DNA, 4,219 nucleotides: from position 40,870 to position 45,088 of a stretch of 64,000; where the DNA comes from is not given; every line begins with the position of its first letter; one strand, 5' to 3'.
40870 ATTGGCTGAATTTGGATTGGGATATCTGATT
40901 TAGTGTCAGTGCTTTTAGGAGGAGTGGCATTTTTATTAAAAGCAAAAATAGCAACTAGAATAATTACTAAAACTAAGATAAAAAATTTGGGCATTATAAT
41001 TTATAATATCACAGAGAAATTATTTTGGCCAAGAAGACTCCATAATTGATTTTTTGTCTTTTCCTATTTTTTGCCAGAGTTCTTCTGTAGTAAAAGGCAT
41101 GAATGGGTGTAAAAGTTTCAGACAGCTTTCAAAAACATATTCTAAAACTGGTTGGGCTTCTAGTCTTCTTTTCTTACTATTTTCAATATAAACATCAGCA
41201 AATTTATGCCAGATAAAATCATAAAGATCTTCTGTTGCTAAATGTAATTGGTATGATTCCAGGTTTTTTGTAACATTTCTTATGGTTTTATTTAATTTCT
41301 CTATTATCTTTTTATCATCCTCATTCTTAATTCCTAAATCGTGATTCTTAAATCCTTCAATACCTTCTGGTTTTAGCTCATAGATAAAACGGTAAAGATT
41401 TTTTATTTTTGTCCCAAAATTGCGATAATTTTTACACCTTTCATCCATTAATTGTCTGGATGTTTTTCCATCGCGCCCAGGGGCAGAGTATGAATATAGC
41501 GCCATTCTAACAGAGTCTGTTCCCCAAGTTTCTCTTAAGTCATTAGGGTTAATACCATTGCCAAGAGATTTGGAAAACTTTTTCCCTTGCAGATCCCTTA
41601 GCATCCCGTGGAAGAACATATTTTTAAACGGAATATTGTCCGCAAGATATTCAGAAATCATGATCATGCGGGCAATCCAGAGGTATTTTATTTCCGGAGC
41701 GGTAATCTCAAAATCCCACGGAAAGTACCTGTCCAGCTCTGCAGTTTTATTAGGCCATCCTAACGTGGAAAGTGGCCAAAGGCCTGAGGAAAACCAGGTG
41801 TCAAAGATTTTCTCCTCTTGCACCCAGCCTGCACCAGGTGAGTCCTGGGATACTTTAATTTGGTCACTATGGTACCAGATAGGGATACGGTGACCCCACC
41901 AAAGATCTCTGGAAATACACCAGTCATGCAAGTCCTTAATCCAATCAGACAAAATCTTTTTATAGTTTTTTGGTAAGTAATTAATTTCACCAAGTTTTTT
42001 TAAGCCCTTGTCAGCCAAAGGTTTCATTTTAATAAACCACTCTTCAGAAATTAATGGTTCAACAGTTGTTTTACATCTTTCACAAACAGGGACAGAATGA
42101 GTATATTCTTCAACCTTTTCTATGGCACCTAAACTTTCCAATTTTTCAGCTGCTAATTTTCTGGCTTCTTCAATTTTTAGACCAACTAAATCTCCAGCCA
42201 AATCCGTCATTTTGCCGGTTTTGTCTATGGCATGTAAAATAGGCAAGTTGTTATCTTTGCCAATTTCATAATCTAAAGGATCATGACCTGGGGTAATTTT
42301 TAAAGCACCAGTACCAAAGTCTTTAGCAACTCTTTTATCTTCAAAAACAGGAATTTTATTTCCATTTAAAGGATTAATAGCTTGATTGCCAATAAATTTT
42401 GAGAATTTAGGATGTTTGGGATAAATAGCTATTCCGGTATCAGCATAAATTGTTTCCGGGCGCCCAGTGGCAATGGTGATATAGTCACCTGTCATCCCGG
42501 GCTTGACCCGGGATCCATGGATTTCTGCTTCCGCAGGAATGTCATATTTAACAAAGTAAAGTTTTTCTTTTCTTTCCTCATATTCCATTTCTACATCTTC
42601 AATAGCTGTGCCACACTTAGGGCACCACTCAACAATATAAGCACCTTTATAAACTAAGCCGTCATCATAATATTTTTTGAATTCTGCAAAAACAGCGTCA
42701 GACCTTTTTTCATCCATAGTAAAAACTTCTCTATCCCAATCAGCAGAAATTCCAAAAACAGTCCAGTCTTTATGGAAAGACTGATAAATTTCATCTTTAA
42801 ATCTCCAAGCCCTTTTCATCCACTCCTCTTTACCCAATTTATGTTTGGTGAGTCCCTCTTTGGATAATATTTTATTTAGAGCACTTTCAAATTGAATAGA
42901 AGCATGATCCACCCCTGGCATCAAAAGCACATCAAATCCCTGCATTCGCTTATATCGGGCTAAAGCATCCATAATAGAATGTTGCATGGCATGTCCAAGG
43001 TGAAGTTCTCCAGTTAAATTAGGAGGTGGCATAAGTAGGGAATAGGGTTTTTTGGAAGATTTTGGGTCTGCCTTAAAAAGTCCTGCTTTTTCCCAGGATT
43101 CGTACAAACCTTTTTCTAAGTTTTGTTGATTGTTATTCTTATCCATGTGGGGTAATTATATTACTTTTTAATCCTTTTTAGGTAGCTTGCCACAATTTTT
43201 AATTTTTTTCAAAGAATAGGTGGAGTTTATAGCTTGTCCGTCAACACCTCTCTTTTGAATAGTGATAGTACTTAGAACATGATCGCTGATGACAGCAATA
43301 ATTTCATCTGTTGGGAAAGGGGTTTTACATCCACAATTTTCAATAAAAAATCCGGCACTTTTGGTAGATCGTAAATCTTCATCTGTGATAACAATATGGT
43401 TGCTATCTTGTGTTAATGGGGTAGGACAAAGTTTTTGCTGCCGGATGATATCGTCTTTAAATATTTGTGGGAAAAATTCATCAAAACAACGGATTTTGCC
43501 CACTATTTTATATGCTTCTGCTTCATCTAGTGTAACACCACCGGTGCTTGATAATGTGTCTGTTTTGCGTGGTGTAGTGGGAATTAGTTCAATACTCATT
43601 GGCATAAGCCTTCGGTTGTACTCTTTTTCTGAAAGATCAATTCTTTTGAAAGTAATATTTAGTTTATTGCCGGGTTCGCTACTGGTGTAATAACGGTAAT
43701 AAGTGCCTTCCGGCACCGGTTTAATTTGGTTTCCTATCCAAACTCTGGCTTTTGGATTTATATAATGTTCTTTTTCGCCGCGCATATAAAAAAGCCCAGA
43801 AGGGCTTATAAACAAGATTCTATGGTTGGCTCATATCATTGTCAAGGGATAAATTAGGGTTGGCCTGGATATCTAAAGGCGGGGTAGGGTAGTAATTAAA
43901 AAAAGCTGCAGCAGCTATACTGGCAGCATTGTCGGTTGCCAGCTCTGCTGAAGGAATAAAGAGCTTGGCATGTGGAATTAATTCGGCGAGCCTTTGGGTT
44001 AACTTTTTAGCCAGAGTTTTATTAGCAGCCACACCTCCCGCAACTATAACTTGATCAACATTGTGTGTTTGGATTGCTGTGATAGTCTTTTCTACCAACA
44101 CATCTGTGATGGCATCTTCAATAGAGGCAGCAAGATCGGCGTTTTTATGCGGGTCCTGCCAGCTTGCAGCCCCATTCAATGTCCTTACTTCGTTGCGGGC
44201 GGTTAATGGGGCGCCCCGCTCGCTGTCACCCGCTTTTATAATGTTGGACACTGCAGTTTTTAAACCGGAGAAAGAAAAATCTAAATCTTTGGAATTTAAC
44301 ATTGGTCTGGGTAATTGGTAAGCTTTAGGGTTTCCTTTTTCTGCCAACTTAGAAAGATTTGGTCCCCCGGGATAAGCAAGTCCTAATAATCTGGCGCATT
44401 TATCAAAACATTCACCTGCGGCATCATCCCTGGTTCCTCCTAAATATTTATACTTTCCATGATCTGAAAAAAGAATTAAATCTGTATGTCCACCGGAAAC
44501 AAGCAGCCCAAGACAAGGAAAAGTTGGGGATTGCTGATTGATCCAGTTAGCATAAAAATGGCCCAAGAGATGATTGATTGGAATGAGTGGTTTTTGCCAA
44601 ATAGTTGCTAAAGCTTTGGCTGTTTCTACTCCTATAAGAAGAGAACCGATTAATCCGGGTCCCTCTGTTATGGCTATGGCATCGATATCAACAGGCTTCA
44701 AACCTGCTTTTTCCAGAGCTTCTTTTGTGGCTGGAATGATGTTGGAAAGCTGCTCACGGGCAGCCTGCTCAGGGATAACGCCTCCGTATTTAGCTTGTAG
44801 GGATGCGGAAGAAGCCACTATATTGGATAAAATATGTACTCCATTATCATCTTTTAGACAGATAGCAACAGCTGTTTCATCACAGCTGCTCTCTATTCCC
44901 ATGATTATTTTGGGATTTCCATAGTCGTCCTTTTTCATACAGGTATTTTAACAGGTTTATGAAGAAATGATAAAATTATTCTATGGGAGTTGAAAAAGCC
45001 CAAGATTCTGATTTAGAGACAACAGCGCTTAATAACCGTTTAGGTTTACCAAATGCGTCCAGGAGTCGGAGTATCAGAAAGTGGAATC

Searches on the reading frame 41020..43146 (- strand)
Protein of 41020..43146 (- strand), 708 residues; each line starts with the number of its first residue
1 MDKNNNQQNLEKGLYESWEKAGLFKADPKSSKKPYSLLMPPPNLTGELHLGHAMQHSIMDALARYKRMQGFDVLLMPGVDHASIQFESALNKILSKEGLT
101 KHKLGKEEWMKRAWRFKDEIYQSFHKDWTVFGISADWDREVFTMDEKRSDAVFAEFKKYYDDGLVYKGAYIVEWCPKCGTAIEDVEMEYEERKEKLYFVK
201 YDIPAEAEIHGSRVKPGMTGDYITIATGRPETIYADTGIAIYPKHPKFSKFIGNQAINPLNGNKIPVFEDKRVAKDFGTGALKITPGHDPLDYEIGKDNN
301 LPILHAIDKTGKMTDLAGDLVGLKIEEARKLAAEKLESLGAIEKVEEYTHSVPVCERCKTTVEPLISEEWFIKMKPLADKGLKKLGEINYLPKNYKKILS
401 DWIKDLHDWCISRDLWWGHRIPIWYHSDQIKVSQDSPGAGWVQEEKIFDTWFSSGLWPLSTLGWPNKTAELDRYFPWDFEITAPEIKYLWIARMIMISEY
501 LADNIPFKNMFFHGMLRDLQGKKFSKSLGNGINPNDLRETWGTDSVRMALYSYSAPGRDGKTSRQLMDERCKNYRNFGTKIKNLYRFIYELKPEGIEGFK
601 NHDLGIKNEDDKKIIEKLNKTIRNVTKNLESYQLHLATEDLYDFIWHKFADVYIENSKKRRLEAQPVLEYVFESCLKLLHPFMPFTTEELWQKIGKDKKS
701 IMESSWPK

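Call 28: search_protein_families(library=pfam, proteins=[window:41020-43146:-], max_evalue=0.001)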
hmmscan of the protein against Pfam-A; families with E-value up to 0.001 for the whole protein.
window:41020-43146:- (708 aa): 5 families
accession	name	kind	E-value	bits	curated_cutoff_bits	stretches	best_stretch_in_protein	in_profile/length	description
PF00133.28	tRNA-synt_1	-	1.7e-114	383.3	22.7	2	14-435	2-257/414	tRNA synthetases class I (I, L, M and V)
PF08264.19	Anticodon_1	-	2.6e-32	112.2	25.1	1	611-708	1-106/148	Anticodon-binding domain of tRNA ligase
PF09334.17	tRNA-synt_1g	-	3.4e-23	82.5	20.1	3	45-186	11-134/391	tRNA synthetases class I (M)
PF13603.12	tRNA-synt_1_2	-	3e-10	40.3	25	1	251-314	84-147/185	Leucyl-tRNA synthetase, editing domain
PF01406.26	tRNA-synt_1e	-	0.00024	21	27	0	505-552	235-282/301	tRNA synthetases class I (C) catalytic domain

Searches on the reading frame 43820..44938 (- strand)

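Call 28: search_protein_families(library=pfam, proteins=[window:43820-44938:-], max_evalue=0.001)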
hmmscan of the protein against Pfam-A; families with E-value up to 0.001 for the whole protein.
window:43820-44938:- (372 aa): 4 families
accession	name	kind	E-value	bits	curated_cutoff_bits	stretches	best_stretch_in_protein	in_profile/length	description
PF00814.31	TsaD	-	6.1e-90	301.9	24.8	1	35-342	1-263/264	tRNA N6-adenosine threonylcarbamoyltransferase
PF22521.2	HypF_C_2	-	1.6e-06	28.5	27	1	259-319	159-219/241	Carbamoyltransferase, Kae1-like Domain, second subdomain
PF02543.21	Carbam_trans_N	-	4.9e-05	23.4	24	0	261-316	268-323/346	Carbamoyltransferase N-terminus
PF01869.26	BcrAD_BadFG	-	0.00076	19.5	31.5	0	23-91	9-68/271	BadF/BadG/BcrA/BcrD ATPase family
